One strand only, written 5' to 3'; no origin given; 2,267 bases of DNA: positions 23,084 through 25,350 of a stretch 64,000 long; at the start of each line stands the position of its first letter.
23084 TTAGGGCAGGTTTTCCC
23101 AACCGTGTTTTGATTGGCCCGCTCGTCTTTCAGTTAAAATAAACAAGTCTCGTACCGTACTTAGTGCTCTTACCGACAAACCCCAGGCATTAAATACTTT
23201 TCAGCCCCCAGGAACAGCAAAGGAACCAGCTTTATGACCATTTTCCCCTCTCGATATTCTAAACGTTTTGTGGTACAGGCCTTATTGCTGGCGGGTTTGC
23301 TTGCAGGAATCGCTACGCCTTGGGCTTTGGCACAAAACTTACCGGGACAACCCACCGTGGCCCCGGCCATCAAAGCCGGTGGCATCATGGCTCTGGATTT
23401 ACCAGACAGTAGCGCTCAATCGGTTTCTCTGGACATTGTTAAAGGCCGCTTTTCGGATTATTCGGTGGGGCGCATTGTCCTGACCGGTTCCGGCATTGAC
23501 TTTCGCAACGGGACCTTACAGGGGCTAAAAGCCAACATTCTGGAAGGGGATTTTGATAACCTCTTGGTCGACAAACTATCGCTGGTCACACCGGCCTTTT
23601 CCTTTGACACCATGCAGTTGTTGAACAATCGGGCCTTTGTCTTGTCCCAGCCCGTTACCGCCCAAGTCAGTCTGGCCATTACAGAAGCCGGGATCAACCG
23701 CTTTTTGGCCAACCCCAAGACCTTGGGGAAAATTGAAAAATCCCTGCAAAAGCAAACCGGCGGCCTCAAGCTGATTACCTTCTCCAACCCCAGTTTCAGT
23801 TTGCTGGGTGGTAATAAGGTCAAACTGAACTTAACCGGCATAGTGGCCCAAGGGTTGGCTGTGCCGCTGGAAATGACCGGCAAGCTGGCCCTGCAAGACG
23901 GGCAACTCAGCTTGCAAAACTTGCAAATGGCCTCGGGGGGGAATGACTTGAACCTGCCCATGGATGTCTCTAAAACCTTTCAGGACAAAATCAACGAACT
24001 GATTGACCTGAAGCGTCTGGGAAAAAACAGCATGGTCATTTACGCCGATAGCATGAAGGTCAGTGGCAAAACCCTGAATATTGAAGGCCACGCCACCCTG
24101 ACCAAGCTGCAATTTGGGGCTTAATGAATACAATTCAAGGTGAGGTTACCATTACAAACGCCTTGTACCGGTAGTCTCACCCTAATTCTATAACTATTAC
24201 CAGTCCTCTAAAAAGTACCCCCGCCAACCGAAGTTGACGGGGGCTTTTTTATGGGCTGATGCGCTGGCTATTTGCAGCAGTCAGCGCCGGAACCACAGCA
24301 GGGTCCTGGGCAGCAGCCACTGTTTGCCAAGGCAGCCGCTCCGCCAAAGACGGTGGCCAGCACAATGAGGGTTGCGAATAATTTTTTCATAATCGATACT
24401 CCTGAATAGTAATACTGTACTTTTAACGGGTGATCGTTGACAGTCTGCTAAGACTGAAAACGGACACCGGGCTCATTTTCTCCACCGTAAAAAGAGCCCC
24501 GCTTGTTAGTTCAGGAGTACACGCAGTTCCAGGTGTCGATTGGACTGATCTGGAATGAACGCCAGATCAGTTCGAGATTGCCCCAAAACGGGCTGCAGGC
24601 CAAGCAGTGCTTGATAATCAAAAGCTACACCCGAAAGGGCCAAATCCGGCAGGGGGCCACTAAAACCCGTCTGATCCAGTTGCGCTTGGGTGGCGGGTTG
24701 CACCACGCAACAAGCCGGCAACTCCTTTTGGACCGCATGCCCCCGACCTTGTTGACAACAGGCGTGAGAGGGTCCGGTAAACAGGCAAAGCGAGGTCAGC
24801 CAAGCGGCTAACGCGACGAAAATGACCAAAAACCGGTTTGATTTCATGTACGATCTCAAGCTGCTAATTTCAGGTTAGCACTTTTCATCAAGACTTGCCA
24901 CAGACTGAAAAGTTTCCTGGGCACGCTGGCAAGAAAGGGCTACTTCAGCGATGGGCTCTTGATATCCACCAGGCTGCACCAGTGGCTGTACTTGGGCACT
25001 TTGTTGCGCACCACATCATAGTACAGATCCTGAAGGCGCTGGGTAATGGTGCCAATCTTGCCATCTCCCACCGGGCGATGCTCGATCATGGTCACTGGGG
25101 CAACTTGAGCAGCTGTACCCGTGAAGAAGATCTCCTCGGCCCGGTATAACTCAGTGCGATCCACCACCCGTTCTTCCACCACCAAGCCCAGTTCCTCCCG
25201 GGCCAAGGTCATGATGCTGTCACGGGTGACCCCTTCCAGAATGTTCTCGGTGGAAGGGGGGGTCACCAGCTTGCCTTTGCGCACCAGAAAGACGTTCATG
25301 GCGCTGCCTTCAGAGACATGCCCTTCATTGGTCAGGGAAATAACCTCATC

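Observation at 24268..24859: Tandem pair of secreted CC-doublet proteins, including an unlisted 40-aa peptide with a CC-x4-CC-x5-CC core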

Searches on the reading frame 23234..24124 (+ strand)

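Call 3: search_protein_families(library=ncbifam, proteins=[window:23234-24124:+], max_evalue=1)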
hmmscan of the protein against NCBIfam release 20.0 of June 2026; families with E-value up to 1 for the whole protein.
window:23234-24124:+ (296 aa): 1 family
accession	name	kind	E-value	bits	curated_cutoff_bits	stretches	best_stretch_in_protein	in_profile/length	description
TIGR01062.1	parC_Gneg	equivalog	0.074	11.1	628.9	1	213-281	565-632/735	DNA topoisomerase IV subunit A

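Call 4: search_protein_families(library=pfam, proteins=[window:23234-24124:+], max_evalue=1)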
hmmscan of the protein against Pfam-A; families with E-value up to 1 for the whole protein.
window:23234-24124:+ (296 aa): 1 family
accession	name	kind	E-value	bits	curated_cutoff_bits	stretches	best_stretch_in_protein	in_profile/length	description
PF11209.13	LmeA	-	3.9e-11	43.9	27.3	1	112-285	64-216/217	LmeA-like phospholipid-binding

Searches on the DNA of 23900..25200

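Call 56: search_rna_families(source=window, start=23900, end=25200, threshold=evalue, max_evalue=1)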
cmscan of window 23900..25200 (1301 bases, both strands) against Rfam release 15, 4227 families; matches with E-value up to 1: 1.
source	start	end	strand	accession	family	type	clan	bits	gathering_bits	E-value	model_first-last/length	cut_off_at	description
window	24172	24252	+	RF02399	NsiR1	Gene; sRNA;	-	18.5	39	0.92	1-60/60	no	Nitrogen stress-induced RNA 1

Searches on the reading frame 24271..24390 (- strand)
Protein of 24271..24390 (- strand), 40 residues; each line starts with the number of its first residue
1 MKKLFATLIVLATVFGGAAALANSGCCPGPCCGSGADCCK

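Call 3: search_protein_families(library=ncbifam, proteins=[window:24271-24390:-], max_evalue=1)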
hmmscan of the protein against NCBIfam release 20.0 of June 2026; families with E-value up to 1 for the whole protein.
seq(40 aa): 1 family
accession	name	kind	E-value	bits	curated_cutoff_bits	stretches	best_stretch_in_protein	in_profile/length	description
NF038040.1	phero_PhrK_fam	equivalog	0.03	14.6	35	1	1-24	1-24/40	PhrK family phosphatase-inhibitory pheromone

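Call 4: search_protein_families(library=pfam, proteins=[window:24271-24390:-], max_evalue=1)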
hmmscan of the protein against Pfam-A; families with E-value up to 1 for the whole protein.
seq(40 aa): 0 families

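Call 6: find_homologous_proteins(query=window:24271-24390:-, max_evalue=10)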
Query seq(40 aa) (40 aa): 2 proteins with E <= 10 among 2 candidates.
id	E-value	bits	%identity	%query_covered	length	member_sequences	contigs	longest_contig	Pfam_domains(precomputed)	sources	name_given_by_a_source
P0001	2.9e-18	81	100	100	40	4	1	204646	-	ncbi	-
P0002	1.6e-8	51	60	100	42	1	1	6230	-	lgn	-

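Call 7: find_encoding_contigs(protein=window:24271-24390:-, flank=6000)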
Protein seq(40 aa) (40 aa): no gene with exactly this product is on record in the collection.

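Call 9: find_encoding_contigs(protein=P0002, flank=6000)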
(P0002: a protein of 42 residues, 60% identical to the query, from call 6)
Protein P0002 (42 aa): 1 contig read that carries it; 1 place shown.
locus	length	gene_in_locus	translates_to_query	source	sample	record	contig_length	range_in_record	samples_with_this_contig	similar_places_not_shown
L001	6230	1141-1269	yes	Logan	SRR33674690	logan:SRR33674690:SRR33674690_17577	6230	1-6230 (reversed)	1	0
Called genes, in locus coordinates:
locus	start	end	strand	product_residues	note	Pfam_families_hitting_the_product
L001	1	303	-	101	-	?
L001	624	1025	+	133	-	-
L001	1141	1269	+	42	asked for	-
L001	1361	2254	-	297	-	PF11209:LmeA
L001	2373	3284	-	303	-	PF00009:GTP_EFTU, PF00071:Ras (faint), PF00350:Dynamin_N (faint), PF01926:MMR_HSR1, PF02421:FeoB_N, PF03193:RsgA_GTPase (faint), PF07650:KH_2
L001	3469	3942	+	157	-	-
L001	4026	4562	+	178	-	-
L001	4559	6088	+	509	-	PF12831:FAD_oxidored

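Call 10: list_cluster_members(proteins=[P0001, P0002])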
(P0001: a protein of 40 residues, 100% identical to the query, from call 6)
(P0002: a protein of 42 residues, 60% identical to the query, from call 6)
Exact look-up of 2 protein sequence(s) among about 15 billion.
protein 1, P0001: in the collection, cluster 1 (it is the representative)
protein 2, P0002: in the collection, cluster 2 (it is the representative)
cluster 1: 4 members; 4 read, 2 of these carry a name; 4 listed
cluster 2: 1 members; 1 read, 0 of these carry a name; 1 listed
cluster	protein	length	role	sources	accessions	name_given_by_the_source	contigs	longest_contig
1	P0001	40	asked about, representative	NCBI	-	-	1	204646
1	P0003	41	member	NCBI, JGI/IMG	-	hypothetical protein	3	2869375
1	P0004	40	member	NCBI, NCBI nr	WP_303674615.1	hypothetical protein [Vampirovibrio chlorellavorus]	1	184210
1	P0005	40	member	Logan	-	-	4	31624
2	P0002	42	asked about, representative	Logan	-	-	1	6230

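Call 34: find_homologous_proteins(query=A3, max_evalue=10)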
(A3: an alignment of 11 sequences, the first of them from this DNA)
Query A3 (11 sequences) (40 aa, profile of the alignment): 7 proteins with E <= 10 among 172 candidates.
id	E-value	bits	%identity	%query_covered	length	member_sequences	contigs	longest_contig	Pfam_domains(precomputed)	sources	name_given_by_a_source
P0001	4.3e-19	86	100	100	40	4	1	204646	-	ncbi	-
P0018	9.1e-18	82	70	100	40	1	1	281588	-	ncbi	ncbi:hypothetical protein [Vampirovibrio sp.]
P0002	1.5e-15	75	60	100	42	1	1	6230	-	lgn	-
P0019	1.8e-1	30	41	100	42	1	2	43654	-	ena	-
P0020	6.1e-1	28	41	100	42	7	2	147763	-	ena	-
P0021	2.5e+0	26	43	100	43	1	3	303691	-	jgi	jgi:hypothetical protein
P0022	8.1e+0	24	-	-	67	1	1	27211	-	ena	-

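Call 36: find_encoding_contigs(protein=P0021, flank=6000, max_places=2)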
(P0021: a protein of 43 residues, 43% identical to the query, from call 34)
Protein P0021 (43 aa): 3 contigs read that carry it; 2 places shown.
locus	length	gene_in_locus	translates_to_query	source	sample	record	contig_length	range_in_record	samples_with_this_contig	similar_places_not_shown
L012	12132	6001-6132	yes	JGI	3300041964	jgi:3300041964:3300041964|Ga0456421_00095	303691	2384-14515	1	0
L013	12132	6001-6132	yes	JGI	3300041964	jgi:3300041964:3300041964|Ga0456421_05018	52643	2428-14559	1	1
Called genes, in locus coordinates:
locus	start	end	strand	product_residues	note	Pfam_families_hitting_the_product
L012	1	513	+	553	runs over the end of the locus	PF00331:Glyco_hydro_10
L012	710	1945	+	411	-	PF04230:PS_pyruv_trans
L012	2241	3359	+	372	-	PF24807:WD40_CDC20-Fz, PF25174:Beta-prop_THOC3, PF23414:Beta-prop_EML_2, PF23381:Beta-prop_IFT122_1st, PF24817:WD40_WDHD1_1st, PF24814:WD40_Prp19, PF25173:Beta-prop_WDR3_1st, PF25175:Beta-prop_WDR5, +9 more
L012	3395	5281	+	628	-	PF00890:FAD_binding_2, PF01134:GIDA (weak), PF01266:DAO (weak), PF07992:Pyr_redox_2 (weak), PF12831:FAD_oxidored, PF13450:NAD_binding_8 (weak)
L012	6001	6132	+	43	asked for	-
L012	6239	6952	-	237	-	-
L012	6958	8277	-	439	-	-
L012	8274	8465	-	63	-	-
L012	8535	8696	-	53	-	PF00248:Aldo_ket_red (weak)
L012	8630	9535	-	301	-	PF00248:Aldo_ket_red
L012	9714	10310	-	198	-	-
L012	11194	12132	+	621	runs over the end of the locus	PF00916:Sulfate_transp, PF01740:STAS, PF13466:STAS_2 (weak)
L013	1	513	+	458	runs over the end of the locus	PF00331:Glyco_hydro_10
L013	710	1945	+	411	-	PF04230:PS_pyruv_trans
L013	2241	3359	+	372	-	PF24807:WD40_CDC20-Fz, PF25174:Beta-prop_THOC3, PF23414:Beta-prop_EML_2, PF23381:Beta-prop_IFT122_1st, PF24817:WD40_WDHD1_1st, PF24814:WD40_Prp19, PF25173:Beta-prop_WDR3_1st, PF25175:Beta-prop_WDR5, +11 more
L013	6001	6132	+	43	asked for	-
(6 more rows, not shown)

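Call 37: find_encoding_contigs(protein=P0020, flank=6000, max_places=2)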
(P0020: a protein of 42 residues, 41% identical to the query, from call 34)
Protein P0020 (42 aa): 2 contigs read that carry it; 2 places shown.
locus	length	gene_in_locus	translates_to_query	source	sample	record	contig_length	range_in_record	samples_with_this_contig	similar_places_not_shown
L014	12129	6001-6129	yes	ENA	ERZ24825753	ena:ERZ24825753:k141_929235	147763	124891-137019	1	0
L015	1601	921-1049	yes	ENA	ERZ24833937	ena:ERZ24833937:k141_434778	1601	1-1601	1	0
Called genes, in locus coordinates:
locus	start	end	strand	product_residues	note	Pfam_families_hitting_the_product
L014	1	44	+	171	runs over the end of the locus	PF03190:Thioredox_DsbH, PF13899:Thioredoxin_7, PF00085:Thioredoxin, PF13098:Thioredoxin_2, PF13905:Thioredoxin_8 (faint)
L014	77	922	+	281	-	PF04116:FA_hydroxylase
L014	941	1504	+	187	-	PF07638:Sigma70_ECF (faint), PF04542:Sigma70_r2, PF08281:Sigma70_r4_2, PF04545:Sigma70_r4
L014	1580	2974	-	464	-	PF00753:Lactamase_B, PF00581:Rhodanese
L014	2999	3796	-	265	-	PF01925:TauE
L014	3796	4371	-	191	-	PF00581:Rhodanese, PF11127:YgaP-like_TM (weak)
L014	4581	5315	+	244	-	PF01844:HNH, PF13395:HNH_4 (weak), PF14279:HNH_5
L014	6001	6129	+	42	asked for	-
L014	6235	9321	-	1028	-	PF00270:DEAD, PF04851:ResIII (weak)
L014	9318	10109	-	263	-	-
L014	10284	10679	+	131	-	PF02656:DUF202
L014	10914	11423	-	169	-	PF04945:YHS (weak)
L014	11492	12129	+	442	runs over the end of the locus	PF05552:MS_channel_1st_1 (weak), PF21088:MS_channel_1st, PF00924:MS_channel_2nd, PF21082:MS_channel_3rd (weak)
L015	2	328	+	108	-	?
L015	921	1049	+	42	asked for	-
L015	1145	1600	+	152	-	?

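Call 62: search_solved_structures(query=A3, max_evalue=10, show_alignments=3)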
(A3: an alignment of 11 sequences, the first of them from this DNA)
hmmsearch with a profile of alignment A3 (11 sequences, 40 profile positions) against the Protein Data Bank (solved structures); distinct sequences matched with E-value up to 10: 3.
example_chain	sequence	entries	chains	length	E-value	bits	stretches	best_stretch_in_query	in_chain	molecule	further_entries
8iwh_7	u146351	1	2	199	0.64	13.5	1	8-29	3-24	Fucoxanthin chlorophyll a/c protein-LI818 clade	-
9hei_X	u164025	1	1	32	1.8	12.1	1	1-22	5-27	4.1 kDa photosystem II subunit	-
9iiu_X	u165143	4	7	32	1.8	12.1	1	1-22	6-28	Chloroplast photosystem II subunit X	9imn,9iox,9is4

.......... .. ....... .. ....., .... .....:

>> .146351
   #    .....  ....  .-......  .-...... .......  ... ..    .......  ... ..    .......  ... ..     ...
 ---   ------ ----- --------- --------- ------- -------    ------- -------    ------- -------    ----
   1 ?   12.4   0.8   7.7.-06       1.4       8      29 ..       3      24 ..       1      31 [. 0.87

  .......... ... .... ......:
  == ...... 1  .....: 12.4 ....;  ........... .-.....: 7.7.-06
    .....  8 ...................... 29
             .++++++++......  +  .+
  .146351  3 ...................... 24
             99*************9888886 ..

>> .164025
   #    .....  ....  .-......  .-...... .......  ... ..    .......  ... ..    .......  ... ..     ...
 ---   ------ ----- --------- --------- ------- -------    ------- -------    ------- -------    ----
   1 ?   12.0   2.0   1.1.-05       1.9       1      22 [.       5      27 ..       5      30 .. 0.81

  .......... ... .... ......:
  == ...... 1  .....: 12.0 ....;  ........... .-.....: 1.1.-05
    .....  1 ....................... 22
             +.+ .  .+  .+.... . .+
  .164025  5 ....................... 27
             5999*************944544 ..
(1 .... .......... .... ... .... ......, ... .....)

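Call 73: search_protein_families(library=pfam, proteins=[L015:1145-1600:+], max_evalue=1)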
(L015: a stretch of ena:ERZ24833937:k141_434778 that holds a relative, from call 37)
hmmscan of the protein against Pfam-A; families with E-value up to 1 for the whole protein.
L015:1145-1600:+ (152 aa): 0 families

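Call 97: search_protein_families(library=padloc, proteins=[window:24271-24390:-], max_evalue=1)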
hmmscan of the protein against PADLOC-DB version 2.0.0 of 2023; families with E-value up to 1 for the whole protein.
seq(40 aa): 0 families

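Call 98: search_protein_families(library=phrogs, proteins=[window:24271-24390:-], max_evalue=0.01)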
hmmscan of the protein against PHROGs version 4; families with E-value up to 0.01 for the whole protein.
seq(40 aa): 0 families
